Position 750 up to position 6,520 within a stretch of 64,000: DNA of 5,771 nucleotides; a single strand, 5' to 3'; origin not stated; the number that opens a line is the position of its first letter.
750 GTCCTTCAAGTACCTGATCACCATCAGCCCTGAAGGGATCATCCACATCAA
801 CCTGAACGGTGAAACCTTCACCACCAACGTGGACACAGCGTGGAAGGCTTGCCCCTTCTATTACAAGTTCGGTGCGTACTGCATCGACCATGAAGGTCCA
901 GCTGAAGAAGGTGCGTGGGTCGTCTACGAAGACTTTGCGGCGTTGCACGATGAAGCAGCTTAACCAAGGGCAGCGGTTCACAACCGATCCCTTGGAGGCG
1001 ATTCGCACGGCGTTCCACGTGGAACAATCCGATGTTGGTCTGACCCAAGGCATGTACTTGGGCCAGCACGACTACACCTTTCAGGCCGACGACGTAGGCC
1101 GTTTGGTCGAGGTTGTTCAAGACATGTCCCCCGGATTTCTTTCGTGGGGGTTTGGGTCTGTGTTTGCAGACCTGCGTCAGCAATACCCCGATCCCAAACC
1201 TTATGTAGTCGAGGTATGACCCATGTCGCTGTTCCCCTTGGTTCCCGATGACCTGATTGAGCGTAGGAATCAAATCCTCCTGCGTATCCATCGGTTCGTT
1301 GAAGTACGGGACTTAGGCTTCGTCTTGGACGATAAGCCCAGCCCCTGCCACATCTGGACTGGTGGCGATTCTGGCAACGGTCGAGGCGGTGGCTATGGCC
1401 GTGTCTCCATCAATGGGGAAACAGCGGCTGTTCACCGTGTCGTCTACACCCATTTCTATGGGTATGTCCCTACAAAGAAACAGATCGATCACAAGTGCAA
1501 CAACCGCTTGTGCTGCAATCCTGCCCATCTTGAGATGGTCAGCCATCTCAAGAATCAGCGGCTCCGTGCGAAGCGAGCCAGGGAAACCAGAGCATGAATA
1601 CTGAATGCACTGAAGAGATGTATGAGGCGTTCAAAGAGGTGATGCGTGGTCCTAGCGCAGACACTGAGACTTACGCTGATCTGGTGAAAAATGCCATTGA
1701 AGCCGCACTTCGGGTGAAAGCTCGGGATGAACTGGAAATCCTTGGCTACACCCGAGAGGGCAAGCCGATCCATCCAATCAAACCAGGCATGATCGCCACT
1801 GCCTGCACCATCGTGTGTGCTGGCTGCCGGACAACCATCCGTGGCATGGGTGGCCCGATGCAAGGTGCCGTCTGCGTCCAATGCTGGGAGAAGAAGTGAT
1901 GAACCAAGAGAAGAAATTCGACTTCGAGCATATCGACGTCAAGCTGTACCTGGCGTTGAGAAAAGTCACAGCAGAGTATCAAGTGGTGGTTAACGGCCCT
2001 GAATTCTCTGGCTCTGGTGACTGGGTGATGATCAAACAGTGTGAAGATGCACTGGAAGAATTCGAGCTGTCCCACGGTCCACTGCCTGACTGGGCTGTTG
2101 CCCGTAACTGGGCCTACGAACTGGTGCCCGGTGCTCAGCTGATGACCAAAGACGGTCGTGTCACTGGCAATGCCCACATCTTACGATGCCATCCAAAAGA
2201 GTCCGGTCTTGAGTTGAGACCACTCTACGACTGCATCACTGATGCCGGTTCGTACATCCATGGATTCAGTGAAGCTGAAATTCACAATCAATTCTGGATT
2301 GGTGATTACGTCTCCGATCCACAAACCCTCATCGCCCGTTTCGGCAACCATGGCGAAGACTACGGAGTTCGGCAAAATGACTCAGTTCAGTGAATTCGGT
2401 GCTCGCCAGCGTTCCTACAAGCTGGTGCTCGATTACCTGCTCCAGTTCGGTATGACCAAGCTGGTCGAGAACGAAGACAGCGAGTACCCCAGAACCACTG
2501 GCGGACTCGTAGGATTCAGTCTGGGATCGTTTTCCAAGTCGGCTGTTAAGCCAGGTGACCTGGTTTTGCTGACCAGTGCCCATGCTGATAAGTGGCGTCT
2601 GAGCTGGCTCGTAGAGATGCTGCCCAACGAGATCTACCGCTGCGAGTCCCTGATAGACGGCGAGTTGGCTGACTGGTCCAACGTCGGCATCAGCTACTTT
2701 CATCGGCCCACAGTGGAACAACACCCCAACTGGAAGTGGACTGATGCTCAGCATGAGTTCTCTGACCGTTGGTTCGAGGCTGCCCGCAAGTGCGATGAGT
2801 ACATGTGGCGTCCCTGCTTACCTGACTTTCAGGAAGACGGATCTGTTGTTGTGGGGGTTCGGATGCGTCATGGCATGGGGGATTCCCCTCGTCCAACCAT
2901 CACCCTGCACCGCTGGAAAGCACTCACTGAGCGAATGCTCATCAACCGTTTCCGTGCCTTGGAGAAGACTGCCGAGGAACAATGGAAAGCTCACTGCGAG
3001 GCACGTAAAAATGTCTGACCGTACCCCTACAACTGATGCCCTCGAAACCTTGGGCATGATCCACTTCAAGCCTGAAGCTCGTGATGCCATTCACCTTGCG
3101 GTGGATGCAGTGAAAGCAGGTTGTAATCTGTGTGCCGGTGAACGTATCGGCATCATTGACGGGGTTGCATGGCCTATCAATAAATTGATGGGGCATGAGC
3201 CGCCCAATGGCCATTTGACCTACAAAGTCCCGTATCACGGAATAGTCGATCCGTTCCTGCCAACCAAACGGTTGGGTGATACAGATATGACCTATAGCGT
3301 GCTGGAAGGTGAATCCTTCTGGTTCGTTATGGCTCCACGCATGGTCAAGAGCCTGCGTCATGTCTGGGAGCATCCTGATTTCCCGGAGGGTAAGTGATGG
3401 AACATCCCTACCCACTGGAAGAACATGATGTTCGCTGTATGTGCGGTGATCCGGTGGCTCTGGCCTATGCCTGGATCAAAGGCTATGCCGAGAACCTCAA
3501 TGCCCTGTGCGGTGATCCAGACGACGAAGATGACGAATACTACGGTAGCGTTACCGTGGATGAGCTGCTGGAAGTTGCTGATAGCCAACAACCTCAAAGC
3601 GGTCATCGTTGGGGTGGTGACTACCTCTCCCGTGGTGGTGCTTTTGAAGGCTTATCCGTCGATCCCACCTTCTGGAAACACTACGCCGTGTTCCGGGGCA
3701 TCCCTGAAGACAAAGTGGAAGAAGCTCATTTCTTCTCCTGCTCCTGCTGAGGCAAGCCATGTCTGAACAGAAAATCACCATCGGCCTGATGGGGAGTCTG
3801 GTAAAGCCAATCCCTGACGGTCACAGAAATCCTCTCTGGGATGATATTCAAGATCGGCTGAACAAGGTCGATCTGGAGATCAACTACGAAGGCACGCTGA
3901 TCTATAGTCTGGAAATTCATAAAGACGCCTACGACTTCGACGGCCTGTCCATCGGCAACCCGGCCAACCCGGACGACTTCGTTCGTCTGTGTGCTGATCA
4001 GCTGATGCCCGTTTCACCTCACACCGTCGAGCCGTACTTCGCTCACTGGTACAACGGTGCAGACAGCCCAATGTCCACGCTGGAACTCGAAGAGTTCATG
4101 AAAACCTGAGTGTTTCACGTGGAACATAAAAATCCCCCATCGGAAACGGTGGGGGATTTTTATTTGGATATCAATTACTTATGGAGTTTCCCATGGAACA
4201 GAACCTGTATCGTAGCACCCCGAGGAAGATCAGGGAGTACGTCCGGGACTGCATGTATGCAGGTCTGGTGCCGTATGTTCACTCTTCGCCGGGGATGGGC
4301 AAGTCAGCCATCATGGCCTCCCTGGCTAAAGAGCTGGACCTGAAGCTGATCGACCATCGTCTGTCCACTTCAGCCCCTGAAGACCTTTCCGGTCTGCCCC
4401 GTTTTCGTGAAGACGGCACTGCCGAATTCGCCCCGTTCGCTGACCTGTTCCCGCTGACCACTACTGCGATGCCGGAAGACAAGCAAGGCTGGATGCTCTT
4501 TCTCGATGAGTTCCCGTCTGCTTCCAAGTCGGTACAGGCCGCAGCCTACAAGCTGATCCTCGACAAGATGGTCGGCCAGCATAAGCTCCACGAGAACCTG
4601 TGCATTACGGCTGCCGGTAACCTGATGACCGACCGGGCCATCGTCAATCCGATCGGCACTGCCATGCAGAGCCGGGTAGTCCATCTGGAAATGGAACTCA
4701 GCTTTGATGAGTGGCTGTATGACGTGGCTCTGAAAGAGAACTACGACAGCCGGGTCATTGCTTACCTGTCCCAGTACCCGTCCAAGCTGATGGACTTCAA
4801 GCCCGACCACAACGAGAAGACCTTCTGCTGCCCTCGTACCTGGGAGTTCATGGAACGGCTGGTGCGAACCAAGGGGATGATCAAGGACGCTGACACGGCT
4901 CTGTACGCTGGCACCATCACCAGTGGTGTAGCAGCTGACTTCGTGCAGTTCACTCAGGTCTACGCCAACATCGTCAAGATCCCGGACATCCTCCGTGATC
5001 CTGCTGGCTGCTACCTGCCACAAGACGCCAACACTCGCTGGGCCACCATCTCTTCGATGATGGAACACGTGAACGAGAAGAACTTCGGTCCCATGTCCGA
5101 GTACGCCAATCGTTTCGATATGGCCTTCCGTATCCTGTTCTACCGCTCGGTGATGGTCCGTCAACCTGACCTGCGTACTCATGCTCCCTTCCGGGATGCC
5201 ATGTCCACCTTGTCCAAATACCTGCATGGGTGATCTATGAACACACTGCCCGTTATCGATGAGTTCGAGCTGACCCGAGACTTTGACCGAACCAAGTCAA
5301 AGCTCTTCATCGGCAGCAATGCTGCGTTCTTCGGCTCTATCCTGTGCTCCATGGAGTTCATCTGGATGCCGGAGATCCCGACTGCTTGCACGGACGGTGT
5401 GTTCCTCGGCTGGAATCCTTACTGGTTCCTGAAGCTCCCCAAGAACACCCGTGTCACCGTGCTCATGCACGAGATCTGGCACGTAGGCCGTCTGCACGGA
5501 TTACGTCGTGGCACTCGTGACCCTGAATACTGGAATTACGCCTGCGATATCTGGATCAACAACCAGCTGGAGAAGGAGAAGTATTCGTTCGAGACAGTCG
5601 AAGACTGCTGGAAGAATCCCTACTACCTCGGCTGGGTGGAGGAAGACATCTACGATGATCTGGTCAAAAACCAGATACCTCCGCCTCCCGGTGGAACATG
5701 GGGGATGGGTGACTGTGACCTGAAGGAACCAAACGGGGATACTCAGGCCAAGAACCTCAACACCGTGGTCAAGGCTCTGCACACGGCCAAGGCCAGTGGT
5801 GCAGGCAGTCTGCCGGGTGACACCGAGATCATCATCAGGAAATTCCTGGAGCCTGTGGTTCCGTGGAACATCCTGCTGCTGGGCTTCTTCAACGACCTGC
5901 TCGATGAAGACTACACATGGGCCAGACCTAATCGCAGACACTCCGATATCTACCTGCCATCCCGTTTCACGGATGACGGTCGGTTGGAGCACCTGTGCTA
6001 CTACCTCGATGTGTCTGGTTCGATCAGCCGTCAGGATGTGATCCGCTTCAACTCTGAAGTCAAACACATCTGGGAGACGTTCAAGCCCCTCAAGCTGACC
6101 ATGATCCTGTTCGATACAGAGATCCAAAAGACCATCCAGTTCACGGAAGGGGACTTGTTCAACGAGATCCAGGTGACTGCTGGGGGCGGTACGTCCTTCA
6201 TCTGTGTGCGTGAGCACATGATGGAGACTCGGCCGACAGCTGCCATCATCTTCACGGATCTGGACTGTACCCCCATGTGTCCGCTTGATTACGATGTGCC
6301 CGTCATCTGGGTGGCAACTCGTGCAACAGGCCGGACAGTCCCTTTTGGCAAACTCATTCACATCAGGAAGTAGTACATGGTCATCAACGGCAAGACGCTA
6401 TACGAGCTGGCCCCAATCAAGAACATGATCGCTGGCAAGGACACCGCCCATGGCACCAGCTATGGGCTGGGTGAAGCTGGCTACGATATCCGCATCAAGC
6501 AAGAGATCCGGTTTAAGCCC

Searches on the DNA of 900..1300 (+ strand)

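Call 90: search_dna_similar(query=window:900-1300:+, collection=phages, mode=distant, max_rows=10)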
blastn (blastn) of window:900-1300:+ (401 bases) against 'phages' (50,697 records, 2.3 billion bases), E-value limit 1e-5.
Records with a match: 6; places in all: 6; records where one place covers at least 80% of the query: 0.
Best place of each record, by identity: 80-90% 1; 60-80% 5.
By first word of the organism name: Pseudomonas 6.
By host as written in the record: Pseudomonas putida 3; Pseudomonas fluorescens CS1 2; Pseudomonas syringae 19B 1.
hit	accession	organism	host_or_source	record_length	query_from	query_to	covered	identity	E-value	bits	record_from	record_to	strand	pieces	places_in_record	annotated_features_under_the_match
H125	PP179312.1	Pseudomonas phage Arace01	Pseudomonas syringae 19B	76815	192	392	46%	80.1%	5e-19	171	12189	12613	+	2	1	hypothetical protein (x2) | HNH endonuclease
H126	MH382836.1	Pseudomonas phage phCDa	Pseudomonas fluorescens CS1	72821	111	304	48%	75.3%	2e-29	134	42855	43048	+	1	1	hypothetical protein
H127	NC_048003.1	Pseudomonas phage phCDa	Pseudomonas fluorescens CS1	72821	111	304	48%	75.3%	2e-29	134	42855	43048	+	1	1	hypothetical protein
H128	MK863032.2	Pseudomonas phage Zuri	Pseudomonas putida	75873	132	295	41%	77.4%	1e-27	130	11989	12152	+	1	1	hypothetical protein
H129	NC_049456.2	Pseudomonas phage Zuri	Pseudomonas putida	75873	132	295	41%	77.4%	1e-27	130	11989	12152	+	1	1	hypothetical protein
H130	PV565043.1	Pseudomonas phage Holyagarpour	Pseudomonas putida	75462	132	295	41%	77.4%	1e-27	130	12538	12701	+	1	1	hypothetical protein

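Call 91: get_annotated_region(hit=H127, flank=150)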
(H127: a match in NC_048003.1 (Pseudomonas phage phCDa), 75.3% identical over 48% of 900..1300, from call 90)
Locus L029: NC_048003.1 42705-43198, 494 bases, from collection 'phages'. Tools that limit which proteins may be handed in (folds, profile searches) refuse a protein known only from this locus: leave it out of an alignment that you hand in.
description: Pseudomonas phage phCDa, complete genome.
organism: Pseudomonas phage phCDa (NCBI taxid 2268587)
taxonomy: Viruses; Duplodnaviria; Heunggongvirae; Uroviricota; Caudoviricetes; Schitoviridae; Shizishanvirus; Shizishanvirus phCDa
host: Pseudomonas fluorescens CS1; source: soil; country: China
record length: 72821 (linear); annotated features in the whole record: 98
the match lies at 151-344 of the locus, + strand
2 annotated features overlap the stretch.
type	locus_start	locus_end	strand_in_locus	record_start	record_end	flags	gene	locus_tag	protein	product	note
CDS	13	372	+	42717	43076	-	-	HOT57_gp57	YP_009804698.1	hypothetical protein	-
CDS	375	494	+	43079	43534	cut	-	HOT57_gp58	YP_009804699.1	hypothetical protein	-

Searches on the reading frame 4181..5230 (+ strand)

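Call 69: search_protein_families(library=phrogs, proteins=[window:4181-5230:+], max_evalue=0.001)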
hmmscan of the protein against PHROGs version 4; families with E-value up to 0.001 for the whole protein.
window:4181-5230:+ (350 aa): 5 families
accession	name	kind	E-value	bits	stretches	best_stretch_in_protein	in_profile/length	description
phrog_1297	-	other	8.6e-125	417.4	1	8-349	5-354/356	ATPase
phrog_16335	-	other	3e-71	240.7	1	9-188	7-184/267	ATPase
phrog_21479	-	unknown function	3.5e-22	79.1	1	7-69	5-67/68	-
phrog_249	-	moron, auxiliary metabolic gene and host takeover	4.6e-05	23.9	1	36-147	135-244/380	porphyrin biosynthesis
phrog_168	-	DNA, RNA and nucleotide metabolism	0.0008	20.2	1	33-168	47-153/314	clamp loader of DNA polymerase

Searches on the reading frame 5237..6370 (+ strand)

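Call 69: search_protein_families(library=phrogs, proteins=[window:5237-6370:+], max_evalue=0.001)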
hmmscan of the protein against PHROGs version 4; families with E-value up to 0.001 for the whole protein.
window:5237-6370:+ (378 aa): 2 families
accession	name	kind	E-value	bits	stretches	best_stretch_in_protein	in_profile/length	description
phrog_1314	-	DNA, RNA and nucleotide metabolism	1.1e-125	420.8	1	11-378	10-392/394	HNH endonuclease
phrog_30358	-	unknown function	1.8e-61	208.6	1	189-378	12-201/204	-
